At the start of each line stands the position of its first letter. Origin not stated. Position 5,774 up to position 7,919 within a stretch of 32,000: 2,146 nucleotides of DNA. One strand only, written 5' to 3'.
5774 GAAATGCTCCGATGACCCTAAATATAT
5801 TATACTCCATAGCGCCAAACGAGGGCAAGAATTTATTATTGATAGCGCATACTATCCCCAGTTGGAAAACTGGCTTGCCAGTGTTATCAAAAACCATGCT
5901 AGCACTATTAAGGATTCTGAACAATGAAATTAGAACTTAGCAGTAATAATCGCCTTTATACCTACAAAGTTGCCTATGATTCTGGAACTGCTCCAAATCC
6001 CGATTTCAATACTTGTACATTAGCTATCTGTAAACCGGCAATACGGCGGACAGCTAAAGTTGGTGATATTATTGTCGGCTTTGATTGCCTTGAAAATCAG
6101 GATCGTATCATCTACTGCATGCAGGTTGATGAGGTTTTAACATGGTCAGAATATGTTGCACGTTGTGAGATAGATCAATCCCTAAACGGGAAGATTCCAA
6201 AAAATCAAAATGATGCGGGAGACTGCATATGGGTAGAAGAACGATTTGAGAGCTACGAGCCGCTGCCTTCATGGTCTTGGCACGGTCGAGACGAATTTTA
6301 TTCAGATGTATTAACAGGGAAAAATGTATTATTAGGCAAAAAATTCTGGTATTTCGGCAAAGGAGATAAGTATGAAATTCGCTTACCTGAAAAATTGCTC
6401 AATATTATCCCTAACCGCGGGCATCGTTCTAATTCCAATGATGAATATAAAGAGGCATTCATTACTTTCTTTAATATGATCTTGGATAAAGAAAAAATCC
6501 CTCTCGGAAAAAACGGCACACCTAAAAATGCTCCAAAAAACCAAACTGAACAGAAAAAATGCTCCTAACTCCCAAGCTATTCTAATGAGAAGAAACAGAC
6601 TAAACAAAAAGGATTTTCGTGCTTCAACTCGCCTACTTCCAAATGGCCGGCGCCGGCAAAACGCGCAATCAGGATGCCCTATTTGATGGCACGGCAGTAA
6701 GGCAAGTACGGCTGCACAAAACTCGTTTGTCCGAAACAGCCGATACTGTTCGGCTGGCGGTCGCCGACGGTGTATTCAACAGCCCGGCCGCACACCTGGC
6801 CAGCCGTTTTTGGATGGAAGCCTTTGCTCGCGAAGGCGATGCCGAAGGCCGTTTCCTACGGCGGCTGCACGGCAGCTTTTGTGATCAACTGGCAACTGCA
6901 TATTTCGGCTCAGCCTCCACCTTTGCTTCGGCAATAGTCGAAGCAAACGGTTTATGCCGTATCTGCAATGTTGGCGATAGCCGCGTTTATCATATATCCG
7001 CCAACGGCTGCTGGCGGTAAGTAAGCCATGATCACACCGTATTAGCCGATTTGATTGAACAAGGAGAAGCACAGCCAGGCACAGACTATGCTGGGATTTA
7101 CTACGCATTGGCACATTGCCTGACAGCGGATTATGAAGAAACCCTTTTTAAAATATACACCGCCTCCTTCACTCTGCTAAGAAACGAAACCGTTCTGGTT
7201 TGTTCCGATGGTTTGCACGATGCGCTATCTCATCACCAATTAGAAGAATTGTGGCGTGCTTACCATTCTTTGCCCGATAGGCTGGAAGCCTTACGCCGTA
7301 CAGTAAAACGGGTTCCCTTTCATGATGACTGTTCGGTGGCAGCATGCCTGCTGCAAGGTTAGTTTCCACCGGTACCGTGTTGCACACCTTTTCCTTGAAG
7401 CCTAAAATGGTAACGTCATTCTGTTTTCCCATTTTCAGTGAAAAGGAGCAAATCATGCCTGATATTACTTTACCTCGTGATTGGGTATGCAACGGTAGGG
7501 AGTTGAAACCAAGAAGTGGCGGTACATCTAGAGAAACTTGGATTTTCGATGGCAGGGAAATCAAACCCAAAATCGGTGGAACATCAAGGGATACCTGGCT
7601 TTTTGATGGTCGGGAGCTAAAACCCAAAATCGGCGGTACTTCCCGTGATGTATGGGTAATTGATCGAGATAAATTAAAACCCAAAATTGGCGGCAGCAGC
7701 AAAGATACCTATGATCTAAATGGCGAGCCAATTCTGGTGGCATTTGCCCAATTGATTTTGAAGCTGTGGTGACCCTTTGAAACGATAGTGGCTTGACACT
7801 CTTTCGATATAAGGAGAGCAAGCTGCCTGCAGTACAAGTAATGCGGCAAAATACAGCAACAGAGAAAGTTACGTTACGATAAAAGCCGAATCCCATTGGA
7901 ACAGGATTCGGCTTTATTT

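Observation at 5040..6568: AT-rich, translationally coupled two-gene cassette (295 aa + 214 aa) with a shared N-terminal motif and no assignable function: best candidate for an undescribed system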

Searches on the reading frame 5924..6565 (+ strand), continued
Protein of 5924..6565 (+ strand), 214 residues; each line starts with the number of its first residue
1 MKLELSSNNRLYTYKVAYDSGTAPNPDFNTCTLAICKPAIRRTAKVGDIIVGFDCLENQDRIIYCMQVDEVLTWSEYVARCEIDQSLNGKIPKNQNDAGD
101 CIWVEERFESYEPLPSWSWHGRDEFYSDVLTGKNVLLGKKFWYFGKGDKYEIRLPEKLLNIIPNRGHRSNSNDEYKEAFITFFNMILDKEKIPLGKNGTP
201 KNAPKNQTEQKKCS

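Call 103: search_protein_families(library=pfam, proteins=[L183:6988-8934:+, L183:5691-6998:+, L186:13704-14177:+, L183:1120-1875:+, L183:1882-2589:+, L094:9675-10169:+, L187:8381-8890:+, L187:5679-7526:-], max_evalue=0.001)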
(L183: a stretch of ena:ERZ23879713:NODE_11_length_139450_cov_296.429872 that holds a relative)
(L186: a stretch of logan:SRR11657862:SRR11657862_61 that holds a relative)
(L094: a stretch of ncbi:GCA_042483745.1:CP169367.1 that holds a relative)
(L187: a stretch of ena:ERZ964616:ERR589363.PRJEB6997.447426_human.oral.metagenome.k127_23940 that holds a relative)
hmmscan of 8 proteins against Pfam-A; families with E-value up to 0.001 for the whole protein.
L183:6988-8934:+ (649 aa): 2 families
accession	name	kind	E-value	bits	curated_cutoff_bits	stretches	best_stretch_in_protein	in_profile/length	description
PF03235.19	GmrSD_N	-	2.1e-34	119.8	33.2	1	13-195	1-199/199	GmrSD restriction endonuclease, N-terminal domain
PF07510.16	GmrSD_C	-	5.6e-10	39.7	23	1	512-638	11-137/138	GmrSD restriction endonucleases, C-terminal domain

L183:5691-6998:+ (436 aa): 2 families
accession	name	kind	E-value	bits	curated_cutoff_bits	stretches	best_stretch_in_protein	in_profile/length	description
PF25202.1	DUF7834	-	1.7e-56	192.2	27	1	180-421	3-229/235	Family of unknown function (DUF7834)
PF03235.19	GmrSD_N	-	1.6e-31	110.4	33.2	1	12-167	2-198/199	GmrSD restriction endonuclease, N-terminal domain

L186:13704-14177:+ (158 aa): 0 families

L183:1120-1875:+ (252 aa): 1 family
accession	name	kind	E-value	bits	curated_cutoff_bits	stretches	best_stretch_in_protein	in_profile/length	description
PF06941.18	NT5C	-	1.7e-09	38.2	24.8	1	1-92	66-152/180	5' nucleotidase, deoxy (Pyrimidine), cytosolic type C protein (NT5C)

L183:1882-2589:+ (236 aa): 1 family
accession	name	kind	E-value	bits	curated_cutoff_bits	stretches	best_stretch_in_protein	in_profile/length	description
PF02146.23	SIR2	-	1.5e-43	149.3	24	1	14-181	1-180/180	Sir2 family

L094:9675-10169:+ (165 aa): 1 family
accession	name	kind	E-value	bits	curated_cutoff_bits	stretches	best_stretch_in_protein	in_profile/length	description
PF04664.18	OGFr_N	-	4.1e-13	49.8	22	1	31-141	39-151/208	Opioid growth factor receptor (OGFr) conserved region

L187:8381-8890:+ (170 aa): 1 family
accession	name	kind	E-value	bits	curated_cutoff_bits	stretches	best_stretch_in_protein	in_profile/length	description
PF01661.27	Macro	-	9.2e-47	158.3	22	1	24-136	1-118/118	Macro domain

L187:5679-7526:- (615 aa): 2 families
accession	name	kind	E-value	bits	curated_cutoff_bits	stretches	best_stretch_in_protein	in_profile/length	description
PF00999.27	Na_H_Exchanger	-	8.2e-47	160.3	26.2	1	17-387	4-374/375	Sodium/hydrogen exchanger, transmembrane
PF03471.22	CorC_HlyC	-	1.1e-08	35.4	27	1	497-562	4-70/81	Transporter associated domain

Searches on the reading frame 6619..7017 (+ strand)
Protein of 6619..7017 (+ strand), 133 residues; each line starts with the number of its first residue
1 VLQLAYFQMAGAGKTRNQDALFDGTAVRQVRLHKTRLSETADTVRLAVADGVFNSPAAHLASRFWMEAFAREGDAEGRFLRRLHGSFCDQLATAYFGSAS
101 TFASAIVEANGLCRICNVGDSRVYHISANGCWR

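Call 7: search_protein_families(library=pfam, proteins=[window:6619-7017:+], max_evalue=0.1)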
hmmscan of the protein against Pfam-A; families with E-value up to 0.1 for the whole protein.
window:6619-7017:+ (133 aa): 2 families
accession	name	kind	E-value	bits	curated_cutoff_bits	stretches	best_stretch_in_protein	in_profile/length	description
PF07228.17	SpoIIE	-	0.012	16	25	1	42-128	3-90/192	Stage II sporulation protein E (SpoIIE)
PF13672.11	PP2C_2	-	0.086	12.8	24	0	39-130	20-125/209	Protein phosphatase 2C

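Call 8: search_protein_families(library=padloc, proteins=[window:6619-7017:+], max_evalue=0.1)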
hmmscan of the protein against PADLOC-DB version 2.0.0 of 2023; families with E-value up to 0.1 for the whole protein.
window:6619-7017:+ (133 aa): 0 families

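Call 9: search_protein_families(library=ncbifam, proteins=[window:6619-7017:+], max_evalue=0.1)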
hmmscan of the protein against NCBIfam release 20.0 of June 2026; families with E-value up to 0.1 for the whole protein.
window:6619-7017:+ (133 aa): 1 family
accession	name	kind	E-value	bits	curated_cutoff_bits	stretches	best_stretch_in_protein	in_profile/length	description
NF033484.1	Stp1_PP2C_phos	equivalog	0.00012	21.6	230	1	46-128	27-119/232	Stp1/IreP family PP2C-type Ser/Thr phosphatase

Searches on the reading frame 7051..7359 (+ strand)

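Call 7: search_protein_families(library=pfam, proteins=[window:7051-7359:+], max_evalue=0.1)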
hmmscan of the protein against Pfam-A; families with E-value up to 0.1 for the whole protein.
window:7051-7359:+ (103 aa): 2 families
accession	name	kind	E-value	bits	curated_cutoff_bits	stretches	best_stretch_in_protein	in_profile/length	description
PF07228.17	SpoIIE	-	0.0031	17.9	25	1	33-97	111-187/192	Stage II sporulation protein E (SpoIIE)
PF15456.11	Uds1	-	0.09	13.4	28.8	0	57-85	16-44/123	Up-regulated During Septation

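Call 8: search_protein_families(library=padloc, proteins=[window:7051-7359:+], max_evalue=0.1)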
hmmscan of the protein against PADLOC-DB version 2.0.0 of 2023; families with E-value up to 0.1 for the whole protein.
window:7051-7359:+ (103 aa): 0 families

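Call 9: search_protein_families(library=ncbifam, proteins=[window:7051-7359:+], max_evalue=0.1)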
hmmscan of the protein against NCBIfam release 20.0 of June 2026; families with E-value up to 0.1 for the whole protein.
window:7051-7359:+ (103 aa): 1 family
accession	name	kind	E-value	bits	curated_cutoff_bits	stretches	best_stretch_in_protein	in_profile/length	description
NF033484.1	Stp1_PP2C_phos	equivalog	2.2e-05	24.1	230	1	35-97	167-229/232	Stp1/IreP family PP2C-type Ser/Thr phosphatase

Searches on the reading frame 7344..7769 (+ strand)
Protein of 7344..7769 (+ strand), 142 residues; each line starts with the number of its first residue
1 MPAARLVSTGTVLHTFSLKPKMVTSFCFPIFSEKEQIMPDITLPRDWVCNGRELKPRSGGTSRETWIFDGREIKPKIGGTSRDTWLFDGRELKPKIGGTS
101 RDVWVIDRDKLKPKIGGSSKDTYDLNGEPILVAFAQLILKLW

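Call 7: search_protein_families(library=pfam, proteins=[window:7344-7769:+], max_evalue=0.1)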
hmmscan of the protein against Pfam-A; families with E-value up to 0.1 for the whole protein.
window:7344-7769:+ (142 aa): 1 family
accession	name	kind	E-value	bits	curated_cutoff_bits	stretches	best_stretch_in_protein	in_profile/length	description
PF10404.14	BHD_2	-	8.8e-05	23.6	33.5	0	62-75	2-15/63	Rad4 beta-hairpin domain 2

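Call 8: search_protein_families(library=padloc, proteins=[window:7344-7769:+], max_evalue=0.1)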
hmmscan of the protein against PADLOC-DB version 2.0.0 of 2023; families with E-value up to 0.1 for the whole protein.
window:7344-7769:+ (142 aa): 0 families

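Call 9: search_protein_families(library=ncbifam, proteins=[window:7344-7769:+], max_evalue=0.1)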
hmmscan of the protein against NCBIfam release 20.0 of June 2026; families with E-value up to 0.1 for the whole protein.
window:7344-7769:+ (142 aa): 0 families
